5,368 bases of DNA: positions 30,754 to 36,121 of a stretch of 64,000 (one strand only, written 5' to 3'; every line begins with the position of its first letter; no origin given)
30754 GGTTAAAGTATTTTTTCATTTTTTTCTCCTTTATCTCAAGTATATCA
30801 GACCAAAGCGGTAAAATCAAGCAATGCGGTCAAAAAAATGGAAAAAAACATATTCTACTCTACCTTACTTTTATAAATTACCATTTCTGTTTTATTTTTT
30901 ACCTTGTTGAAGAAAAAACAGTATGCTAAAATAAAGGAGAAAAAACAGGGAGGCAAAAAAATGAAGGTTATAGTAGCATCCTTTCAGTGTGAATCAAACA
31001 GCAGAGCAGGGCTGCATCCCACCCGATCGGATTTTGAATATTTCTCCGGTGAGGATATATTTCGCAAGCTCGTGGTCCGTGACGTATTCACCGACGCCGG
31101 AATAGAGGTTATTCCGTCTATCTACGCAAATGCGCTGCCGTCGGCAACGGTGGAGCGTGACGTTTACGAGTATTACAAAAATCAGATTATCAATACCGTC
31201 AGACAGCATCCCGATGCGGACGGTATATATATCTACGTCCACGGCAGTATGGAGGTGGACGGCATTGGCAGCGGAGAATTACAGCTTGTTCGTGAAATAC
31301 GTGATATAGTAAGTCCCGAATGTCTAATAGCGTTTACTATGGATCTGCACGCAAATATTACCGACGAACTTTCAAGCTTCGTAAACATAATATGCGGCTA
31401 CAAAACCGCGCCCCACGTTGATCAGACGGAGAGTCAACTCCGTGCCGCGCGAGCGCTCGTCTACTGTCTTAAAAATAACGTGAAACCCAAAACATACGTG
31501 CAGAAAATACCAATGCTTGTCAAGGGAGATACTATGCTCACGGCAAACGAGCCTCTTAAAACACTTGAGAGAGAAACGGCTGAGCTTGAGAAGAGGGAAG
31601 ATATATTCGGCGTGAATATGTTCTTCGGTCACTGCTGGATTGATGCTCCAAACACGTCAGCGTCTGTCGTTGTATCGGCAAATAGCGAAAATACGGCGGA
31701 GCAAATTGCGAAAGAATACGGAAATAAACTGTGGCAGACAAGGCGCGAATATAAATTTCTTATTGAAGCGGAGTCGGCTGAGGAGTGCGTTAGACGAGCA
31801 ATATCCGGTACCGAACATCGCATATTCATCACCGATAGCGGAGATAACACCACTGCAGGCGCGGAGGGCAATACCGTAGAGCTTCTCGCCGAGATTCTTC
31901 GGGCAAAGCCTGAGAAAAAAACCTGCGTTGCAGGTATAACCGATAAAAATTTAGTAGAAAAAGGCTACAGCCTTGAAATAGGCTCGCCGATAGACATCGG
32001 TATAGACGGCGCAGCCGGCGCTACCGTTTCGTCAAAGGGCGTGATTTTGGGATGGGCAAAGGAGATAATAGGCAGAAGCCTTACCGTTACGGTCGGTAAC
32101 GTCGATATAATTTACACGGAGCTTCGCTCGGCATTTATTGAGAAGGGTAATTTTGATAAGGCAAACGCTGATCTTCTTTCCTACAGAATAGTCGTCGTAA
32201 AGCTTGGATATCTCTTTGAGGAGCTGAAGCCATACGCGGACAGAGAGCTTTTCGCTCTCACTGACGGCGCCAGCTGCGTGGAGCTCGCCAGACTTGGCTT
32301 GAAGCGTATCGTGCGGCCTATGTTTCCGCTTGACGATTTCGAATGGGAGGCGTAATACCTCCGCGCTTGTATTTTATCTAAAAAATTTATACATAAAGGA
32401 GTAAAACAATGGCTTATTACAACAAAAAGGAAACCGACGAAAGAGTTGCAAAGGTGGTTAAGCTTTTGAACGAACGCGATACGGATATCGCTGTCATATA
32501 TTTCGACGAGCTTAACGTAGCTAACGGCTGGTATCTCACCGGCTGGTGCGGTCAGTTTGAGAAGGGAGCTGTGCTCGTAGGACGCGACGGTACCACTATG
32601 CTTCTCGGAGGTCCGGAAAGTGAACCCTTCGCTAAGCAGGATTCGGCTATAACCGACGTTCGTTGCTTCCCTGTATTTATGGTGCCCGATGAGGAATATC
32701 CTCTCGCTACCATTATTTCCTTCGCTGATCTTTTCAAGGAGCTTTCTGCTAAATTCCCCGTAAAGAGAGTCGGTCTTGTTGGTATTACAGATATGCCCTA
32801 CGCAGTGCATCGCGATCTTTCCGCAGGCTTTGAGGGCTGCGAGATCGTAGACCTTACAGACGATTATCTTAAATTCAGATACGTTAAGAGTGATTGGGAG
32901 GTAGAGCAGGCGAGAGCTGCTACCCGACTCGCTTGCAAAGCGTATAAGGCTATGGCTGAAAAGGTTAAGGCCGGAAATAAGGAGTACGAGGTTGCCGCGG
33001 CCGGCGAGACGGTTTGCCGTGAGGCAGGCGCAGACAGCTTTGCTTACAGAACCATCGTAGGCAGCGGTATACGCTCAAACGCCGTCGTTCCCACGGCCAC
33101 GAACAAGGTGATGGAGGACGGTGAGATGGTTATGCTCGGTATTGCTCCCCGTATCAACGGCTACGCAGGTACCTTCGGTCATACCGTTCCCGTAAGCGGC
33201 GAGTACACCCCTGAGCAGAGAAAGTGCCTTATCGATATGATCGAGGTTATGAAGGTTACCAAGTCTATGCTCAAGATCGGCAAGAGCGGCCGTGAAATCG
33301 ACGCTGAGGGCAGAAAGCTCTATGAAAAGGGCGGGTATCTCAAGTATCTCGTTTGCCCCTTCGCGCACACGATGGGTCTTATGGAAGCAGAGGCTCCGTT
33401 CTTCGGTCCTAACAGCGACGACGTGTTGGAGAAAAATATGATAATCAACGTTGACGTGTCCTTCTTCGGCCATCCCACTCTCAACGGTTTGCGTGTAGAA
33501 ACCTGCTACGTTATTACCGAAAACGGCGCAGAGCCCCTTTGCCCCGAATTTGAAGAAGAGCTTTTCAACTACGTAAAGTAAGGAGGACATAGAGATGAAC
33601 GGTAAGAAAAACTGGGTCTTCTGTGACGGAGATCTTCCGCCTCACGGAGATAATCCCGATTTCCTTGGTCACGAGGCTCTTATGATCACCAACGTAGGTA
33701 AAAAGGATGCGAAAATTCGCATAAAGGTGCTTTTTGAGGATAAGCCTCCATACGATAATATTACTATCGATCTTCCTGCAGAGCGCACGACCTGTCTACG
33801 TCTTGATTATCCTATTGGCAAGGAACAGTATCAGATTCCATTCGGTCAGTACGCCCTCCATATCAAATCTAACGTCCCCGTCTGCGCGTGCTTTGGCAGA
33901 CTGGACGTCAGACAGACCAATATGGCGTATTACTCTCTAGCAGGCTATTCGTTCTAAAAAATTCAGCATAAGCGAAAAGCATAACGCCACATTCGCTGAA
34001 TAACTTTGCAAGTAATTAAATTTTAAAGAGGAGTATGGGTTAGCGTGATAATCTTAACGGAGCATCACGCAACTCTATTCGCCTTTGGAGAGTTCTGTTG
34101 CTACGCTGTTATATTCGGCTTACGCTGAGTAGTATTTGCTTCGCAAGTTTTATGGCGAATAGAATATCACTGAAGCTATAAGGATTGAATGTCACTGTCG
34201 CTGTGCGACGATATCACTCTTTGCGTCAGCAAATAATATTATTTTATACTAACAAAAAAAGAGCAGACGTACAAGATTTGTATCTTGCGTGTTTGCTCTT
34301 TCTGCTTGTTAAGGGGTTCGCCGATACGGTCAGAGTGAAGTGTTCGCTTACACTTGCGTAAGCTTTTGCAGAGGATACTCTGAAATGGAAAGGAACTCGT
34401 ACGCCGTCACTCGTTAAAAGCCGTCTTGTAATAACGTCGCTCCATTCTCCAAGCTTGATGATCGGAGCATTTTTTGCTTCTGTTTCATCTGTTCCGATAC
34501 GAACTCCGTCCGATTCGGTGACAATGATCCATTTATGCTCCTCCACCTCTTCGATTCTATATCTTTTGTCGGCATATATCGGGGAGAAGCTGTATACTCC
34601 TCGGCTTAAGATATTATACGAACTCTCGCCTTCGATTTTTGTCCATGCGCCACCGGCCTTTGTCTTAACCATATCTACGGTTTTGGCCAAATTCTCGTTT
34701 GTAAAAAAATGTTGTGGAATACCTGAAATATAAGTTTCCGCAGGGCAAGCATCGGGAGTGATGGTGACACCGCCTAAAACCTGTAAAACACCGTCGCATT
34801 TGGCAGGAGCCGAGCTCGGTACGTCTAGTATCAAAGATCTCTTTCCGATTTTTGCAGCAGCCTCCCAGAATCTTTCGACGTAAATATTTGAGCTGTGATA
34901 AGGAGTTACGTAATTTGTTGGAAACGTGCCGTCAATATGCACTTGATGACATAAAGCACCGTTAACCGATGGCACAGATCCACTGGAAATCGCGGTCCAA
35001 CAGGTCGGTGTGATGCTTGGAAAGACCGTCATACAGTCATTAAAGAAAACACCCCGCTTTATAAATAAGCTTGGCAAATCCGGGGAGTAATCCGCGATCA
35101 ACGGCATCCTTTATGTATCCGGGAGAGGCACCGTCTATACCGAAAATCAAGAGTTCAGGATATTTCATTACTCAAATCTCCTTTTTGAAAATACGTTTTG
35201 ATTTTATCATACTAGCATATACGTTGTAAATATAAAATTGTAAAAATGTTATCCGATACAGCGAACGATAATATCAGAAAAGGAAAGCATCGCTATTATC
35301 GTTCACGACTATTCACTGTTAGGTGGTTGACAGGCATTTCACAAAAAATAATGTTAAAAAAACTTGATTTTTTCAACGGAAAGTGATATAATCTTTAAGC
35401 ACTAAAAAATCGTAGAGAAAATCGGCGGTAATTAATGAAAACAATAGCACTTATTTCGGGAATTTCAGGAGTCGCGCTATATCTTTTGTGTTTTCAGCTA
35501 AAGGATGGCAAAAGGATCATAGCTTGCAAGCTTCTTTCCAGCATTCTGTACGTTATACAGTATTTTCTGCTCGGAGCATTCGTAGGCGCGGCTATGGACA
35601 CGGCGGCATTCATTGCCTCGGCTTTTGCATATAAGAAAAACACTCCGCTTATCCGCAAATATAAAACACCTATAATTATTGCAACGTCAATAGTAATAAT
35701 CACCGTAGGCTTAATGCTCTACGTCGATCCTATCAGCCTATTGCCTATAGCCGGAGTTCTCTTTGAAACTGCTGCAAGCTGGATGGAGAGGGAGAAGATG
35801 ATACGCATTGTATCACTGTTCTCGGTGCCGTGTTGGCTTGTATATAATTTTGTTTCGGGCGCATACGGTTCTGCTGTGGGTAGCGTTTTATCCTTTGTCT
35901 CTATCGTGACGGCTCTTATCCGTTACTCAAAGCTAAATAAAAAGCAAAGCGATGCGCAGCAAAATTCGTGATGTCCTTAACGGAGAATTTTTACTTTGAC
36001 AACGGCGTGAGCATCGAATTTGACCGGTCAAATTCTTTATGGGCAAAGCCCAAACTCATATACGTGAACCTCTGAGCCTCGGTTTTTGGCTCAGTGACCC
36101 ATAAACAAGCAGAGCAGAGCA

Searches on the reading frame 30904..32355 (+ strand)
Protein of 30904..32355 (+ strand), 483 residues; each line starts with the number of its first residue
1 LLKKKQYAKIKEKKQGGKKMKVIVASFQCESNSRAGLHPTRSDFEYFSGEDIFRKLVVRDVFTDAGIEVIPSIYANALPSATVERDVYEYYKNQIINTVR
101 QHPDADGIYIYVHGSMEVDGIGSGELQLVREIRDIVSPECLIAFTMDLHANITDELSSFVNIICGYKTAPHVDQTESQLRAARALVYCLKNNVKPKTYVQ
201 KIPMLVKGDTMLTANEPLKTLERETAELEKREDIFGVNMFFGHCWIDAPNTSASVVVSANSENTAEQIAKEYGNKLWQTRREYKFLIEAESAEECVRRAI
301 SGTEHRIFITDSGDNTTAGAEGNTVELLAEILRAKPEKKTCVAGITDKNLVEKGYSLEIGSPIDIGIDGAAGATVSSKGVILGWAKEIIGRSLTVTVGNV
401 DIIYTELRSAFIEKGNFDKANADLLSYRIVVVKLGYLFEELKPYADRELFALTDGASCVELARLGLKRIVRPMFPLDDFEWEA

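Call 86: search_protein_families(library=pfam, proteins=[window:30904-32355:+], max_evalue=0.001)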
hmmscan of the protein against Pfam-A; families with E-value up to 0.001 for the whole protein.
window:30904-32355:+ (483 aa): 2 families
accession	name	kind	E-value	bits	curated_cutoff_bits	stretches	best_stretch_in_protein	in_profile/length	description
PF07364.17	DUF1485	-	7.9e-74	249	22.8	1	21-300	1-290/290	Metallopeptidase family M81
PF07171.17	MlrC_C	-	2.7e-24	86.8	27.2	1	309-468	1-178/178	MlrC C-terminus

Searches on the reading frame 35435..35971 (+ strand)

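Call 86: search_protein_families(library=pfam, proteins=[window:35435-35971:+], max_evalue=0.001)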
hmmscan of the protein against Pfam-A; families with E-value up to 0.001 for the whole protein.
window:35435-35971:+ (178 aa): 1 family
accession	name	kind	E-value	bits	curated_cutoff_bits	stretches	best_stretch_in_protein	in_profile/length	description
PF10688.14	Imp-YgjV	-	2e-26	93.1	23.5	1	9-166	7-157/159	Bacterial inner membrane protein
